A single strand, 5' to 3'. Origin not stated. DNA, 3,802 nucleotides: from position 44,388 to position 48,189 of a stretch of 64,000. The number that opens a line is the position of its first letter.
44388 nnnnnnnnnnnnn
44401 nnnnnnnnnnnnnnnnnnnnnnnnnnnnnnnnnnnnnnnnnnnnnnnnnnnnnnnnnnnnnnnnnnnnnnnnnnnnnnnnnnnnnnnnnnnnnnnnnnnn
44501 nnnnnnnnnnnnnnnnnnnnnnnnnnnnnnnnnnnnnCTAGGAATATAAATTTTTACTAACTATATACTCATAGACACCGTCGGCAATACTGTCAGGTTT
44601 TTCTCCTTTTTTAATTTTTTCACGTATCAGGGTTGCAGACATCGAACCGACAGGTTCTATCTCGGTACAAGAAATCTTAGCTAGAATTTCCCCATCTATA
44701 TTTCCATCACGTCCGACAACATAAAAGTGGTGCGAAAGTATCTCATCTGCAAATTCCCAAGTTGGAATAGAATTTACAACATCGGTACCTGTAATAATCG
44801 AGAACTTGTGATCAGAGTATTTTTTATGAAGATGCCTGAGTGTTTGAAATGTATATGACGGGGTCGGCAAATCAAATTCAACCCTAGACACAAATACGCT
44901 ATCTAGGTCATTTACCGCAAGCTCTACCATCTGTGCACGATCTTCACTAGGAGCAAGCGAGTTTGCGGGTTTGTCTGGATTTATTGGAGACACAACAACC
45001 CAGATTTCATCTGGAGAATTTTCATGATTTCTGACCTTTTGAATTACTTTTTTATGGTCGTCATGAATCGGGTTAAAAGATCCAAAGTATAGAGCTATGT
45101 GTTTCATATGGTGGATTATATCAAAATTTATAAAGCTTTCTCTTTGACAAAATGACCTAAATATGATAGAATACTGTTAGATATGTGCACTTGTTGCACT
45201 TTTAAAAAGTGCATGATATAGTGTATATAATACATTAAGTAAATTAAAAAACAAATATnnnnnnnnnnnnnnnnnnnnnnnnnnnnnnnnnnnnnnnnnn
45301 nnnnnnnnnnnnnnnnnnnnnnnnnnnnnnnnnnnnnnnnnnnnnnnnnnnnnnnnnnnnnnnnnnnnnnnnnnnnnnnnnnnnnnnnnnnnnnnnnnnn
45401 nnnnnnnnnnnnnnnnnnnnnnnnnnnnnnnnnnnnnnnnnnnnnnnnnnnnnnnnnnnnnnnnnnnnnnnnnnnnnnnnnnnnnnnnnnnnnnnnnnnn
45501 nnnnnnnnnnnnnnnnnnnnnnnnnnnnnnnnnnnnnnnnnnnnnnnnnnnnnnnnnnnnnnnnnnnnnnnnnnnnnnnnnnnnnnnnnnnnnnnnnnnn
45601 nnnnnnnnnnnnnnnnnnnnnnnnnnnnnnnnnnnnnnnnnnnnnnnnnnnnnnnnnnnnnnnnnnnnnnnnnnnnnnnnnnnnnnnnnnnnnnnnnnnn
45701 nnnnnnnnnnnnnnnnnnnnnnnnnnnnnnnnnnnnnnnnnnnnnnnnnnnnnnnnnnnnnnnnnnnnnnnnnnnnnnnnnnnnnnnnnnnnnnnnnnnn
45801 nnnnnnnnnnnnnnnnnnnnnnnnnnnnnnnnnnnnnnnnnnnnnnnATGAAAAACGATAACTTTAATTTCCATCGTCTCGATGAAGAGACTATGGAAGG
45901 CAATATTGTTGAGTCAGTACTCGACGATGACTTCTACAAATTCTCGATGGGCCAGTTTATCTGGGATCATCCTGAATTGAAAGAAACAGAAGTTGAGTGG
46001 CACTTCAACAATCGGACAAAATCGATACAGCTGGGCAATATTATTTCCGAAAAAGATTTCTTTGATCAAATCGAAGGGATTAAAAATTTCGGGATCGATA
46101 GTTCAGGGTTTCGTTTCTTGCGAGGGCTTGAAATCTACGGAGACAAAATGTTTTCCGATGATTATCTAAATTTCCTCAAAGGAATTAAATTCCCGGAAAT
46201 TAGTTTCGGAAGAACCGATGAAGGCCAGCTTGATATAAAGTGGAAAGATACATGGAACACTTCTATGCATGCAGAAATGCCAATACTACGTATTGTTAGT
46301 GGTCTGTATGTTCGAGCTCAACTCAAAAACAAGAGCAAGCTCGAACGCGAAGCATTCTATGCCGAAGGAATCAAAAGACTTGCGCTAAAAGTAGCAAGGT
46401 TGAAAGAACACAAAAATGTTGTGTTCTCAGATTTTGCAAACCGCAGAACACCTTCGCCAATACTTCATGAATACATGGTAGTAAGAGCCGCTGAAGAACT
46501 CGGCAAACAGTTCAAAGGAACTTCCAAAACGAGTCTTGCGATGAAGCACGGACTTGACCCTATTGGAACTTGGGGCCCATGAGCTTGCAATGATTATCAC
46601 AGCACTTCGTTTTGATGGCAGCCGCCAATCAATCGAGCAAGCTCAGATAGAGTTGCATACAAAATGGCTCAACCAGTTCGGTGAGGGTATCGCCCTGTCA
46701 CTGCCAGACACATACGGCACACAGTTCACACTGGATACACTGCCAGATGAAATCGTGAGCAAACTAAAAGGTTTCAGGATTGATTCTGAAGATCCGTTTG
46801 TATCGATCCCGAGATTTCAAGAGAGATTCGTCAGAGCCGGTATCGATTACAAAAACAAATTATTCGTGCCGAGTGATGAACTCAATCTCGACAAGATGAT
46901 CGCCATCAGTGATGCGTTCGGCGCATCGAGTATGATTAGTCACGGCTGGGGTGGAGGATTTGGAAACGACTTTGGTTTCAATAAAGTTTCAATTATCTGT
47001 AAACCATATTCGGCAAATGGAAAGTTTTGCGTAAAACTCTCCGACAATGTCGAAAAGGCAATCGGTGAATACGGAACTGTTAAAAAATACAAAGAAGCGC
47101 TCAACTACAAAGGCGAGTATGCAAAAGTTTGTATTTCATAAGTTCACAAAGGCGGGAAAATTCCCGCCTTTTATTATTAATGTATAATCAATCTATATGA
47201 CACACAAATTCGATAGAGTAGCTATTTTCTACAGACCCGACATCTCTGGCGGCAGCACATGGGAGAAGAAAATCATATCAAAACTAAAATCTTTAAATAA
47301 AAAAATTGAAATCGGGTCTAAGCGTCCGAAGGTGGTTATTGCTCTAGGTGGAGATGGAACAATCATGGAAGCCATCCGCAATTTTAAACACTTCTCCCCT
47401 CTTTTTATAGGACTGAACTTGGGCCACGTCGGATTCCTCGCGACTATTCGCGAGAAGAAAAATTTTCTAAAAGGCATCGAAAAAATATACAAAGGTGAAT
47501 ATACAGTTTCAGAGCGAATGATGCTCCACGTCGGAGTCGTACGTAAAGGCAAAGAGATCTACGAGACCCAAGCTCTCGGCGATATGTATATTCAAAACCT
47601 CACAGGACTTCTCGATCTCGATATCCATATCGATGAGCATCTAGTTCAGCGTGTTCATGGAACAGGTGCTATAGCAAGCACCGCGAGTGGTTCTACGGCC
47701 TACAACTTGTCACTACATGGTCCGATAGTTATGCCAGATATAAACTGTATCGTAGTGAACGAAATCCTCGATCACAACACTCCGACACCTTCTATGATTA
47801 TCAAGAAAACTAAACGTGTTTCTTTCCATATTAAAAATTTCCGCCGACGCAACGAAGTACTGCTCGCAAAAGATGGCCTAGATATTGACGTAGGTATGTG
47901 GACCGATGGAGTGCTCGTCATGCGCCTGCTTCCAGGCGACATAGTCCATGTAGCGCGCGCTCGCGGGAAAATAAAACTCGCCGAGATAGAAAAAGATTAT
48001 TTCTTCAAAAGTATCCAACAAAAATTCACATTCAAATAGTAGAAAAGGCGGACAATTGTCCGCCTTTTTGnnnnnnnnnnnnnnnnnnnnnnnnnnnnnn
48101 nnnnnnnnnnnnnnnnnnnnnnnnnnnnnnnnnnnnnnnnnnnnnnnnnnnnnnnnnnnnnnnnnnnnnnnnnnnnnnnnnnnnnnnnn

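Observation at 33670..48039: NAD salvage / ADP-ribose cluster under a resident NrtR with two predicted operators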

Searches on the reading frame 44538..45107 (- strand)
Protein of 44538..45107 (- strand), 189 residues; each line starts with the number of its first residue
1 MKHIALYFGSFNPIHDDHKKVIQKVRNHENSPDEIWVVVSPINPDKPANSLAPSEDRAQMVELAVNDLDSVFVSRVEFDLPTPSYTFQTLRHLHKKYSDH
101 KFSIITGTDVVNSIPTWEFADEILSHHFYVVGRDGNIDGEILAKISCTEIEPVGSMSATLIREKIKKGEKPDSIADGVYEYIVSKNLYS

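Call 4: search_protein_families(library=pfam, proteins=[window:44538-45107:-])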
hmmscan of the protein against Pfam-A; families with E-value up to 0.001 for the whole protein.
window:44538-45107:- (189 aa): 1 family
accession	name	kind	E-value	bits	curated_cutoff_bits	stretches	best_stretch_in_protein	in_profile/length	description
PF01467.32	CTP_transf_like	-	6.3e-14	52.7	21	1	6-163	1-132/133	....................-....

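Call 5: search_protein_families(library=ncbifam, proteins=[window:44538-45107:-])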
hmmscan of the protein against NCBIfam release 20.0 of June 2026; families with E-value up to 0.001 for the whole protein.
window:44538-45107:- (189 aa): 16 families
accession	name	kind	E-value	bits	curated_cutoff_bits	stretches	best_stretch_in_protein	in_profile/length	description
TIGR00482.1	TIGR00482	equivalog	1.5e-35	123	112.45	1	6-188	1-194/194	nicotinate (nicotinamide) nucleotide adenylyltransferase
NF005519.0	PRK07152.1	equivalog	4.1e-32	111.5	315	1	2-188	1-184/361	nicotinate-nucleotide adenylyltransferase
NF000840.1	PRK00071.1-3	equivalog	1.1e-31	109.9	150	1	2-189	6-199/201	nicotinate-nucleotide adenylyltransferase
NF000841.0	PRK00071.1-4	equivalog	1.4e-28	100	197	1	1-188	6-192/194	nicotinate-nucleotide adenylyltransferase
NF000839.0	PRK00071.1-1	equivalog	6.4e-23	81.8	187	1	4-135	8-139/219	nicotinate-nucleotide adenylyltransferase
NF000843.0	PRK00071.2-2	equivalog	5.4e-20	71.8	240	1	2-126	12-133/212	nicotinate-nucleotide adenylyltransferase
NF000842.0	PRK00071.2-1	equivalog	3.4e-15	56.2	167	1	1-189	1-185/191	nicotinate-nucleotide adenylyltransferase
NF000845.0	PRK00071.2-4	equivalog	2.1e-14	53.4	210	1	4-126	10-129/197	nicotinate-nucleotide adenylyltransferase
NF000846.0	PRK00071.2-5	equivalog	6e-13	48.8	329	1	4-123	21-137/210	nicotinate-nucleotide adenylyltransferase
NF005410.0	PRK06973.1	equivalog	1.1e-10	41.2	214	1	3-124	23-146/243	nicotinate-nucleotide adenylyltransferase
NF006479.0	PRK08887.1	equivalog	6.5e-09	35.8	164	1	1-127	1-126/174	nicotinate-nicotinamide nucleotide adenylyltransferase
TIGR00125.1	cyt_tran_rel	domain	1.8e-07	31.2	27.7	1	4-68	1-63/65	adenylyltransferase/cytidyltransferase family protein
TIGR01526.1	nadR_NMN_Atrans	equivalog_domain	2.6e-06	26.9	341.15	1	2-76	1-72/325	nicotinamide-nucleotide adenylyltransferase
TIGR01510.1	coaD_prev_kdtB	equivalog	1.9e-05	24.7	103.3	1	4-76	1-67/155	pantetheine-phosphate adenylyltransferase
TIGR01527.1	arch_NMN_Atrans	equivalog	0.00042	19.9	181.2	0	5-90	2-82/167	nicotinamide-nucleotide adenylyltransferase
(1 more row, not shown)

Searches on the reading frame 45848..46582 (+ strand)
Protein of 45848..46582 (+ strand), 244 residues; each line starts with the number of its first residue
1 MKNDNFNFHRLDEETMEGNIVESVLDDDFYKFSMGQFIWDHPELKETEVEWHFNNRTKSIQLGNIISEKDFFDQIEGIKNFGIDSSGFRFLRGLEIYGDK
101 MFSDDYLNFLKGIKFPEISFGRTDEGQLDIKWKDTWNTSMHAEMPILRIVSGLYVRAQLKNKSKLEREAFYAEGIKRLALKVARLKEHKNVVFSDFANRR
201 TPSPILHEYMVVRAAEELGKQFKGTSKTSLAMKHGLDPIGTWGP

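Call 4: search_protein_families(library=pfam, proteins=[window:45848-46582:+])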
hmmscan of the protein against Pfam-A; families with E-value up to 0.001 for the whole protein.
window:45848-46582:+ (244 aa): 1 family
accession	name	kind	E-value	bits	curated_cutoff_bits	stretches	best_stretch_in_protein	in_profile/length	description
PF17767.7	NAPRTase_N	-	2.3e-15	57.4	32.6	1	25-151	1-125/125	Nicotinate phosphoribosyltransferase (NAPRTase) N-terminal domain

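Call 5: search_protein_families(library=ncbifam, proteins=[window:45848-46582:+])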
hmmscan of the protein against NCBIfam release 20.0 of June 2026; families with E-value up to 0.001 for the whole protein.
window:45848-46582:+ (244 aa): 2 families
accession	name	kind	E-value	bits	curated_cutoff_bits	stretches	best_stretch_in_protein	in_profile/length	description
NF003704.0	PRK05321.1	subfamily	5.6e-41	140.9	379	1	17-241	6-215/398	nicotinate phosphoribosyltransferase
TIGR01514.1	NAPRTase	equivalog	8.8e-24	84.3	269.55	1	20-241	1-218/399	nicotinate phosphoribosyltransferase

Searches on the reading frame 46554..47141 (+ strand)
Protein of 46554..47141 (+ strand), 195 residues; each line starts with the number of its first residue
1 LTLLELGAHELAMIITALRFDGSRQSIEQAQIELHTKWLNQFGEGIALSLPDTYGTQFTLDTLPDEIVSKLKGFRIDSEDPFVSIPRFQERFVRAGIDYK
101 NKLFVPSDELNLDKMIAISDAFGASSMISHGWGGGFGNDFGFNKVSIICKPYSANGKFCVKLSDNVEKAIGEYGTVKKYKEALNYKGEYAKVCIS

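Call 4: search_protein_families(library=pfam, proteins=[window:46554-47141:+])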
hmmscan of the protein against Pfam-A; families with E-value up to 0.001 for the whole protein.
window:46554-47141:+ (195 aa): 1 family
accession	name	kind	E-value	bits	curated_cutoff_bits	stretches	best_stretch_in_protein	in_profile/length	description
PF04095.22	NAPRTase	-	2.3e-12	47.6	20.8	1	25-185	65-237/239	Nicotinate phosphoribosyltransferase (NAPRTase) family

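Call 5: search_protein_families(library=ncbifam, proteins=[window:46554-47141:+])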
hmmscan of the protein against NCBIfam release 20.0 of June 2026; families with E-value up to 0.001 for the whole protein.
window:46554-47141:+ (195 aa): 2 families
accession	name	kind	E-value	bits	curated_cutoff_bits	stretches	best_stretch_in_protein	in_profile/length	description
NF003704.0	PRK05321.1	subfamily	4.4e-34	118.2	379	1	8-183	217-389/398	nicotinate phosphoribosyltransferase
TIGR01514.1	NAPRTase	equivalog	6.4e-24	84.7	269.55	1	8-184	220-396/399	nicotinate phosphoribosyltransferase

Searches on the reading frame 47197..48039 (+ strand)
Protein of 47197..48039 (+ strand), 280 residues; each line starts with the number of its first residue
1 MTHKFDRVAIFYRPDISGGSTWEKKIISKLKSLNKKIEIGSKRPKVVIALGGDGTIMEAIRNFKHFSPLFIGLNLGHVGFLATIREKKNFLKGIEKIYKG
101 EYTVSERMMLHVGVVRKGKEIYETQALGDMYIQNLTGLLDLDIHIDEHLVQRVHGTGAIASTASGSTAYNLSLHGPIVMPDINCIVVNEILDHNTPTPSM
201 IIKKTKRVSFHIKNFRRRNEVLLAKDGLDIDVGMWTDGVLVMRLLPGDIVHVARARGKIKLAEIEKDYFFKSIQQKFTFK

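Call 4: search_protein_families(library=pfam, proteins=[window:47197-48039:+])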
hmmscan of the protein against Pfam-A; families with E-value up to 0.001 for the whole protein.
window:47197-48039:+ (280 aa): 2 families
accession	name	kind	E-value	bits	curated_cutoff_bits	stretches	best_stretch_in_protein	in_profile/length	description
PF20143.4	NAD_kinase_C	-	1.2e-14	54.6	23.7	1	134-239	10-111/126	ATP-NAD kinase C-terminal domain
PF01513.26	NAD_kinase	-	5.1e-10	40.2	25.5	1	45-102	74-130/130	ATP-NAD kinase N-terminal domain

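Call 5: search_protein_families(library=ncbifam, proteins=[window:47197-48039:+])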
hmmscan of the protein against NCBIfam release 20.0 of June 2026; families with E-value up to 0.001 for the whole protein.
window:47197-48039:+ (280 aa): 18 families
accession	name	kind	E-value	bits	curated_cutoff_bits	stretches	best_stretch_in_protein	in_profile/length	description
NF002892.0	PRK03372.1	equivalog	4.7e-39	134.5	299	1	40-278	66-293/312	NAD kinase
NF002561.0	PRK02155.1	equivalog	2.8e-35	122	371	1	38-278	60-286/297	NAD kinase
NF002306.0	PRK01231.1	equivalog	1e-33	116.7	316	1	42-277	65-289/299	NAD(+) kinase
NF002731.0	PRK02645.1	equivalog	1.2e-33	116.9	312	1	33-279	47-292/305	NAD(+) kinase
NF002521.0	PRK01911.1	equivalog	1.8e-33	116.2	309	1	30-278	52-285/292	NAD kinase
NF002732.0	PRK02649.1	equivalog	8.6e-32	110.9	348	1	45-277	70-289/305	NAD(+) kinase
NF010678.0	PRK14076.1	equivalog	4.4e-31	108.4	493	1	24-214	327-521/570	bifunctional NADP phosphatase/NAD kinase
NF002579.0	PRK02231.1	equivalog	5.4e-31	108.1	459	1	29-278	53-295/301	NAD(+) kinase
NF002893.0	PRK03378.1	equivalog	7.7e-30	104.2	386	1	32-278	53-286/292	NAD(+) kinase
NF002984.0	PRK03708.1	equivalog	1.3e-28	100.2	326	1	35-228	49-236/277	NAD(+) kinase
NF003424.0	PRK04885.1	equivalog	2.7e-28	98.9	220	1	21-208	15-206/265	NAD kinase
NF002255.0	PRK01185.1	subfamily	6.9e-27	94.2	304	1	33-227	41-227/271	NAD(+) kinase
NF003391.0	PRK04539.1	equivalog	4.3e-26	91.7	470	1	35-277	61-289/296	inorganic polyphosphate/ATP-NAD kinase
NF010679.0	PRK14077.1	equivalog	6.9e-26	91.3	343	1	41-213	62-235/287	NAD(+) kinase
NF010677.0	PRK14075.1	equivalog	6.8e-24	84.8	260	1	7-214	3-206/257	NAD(+) kinase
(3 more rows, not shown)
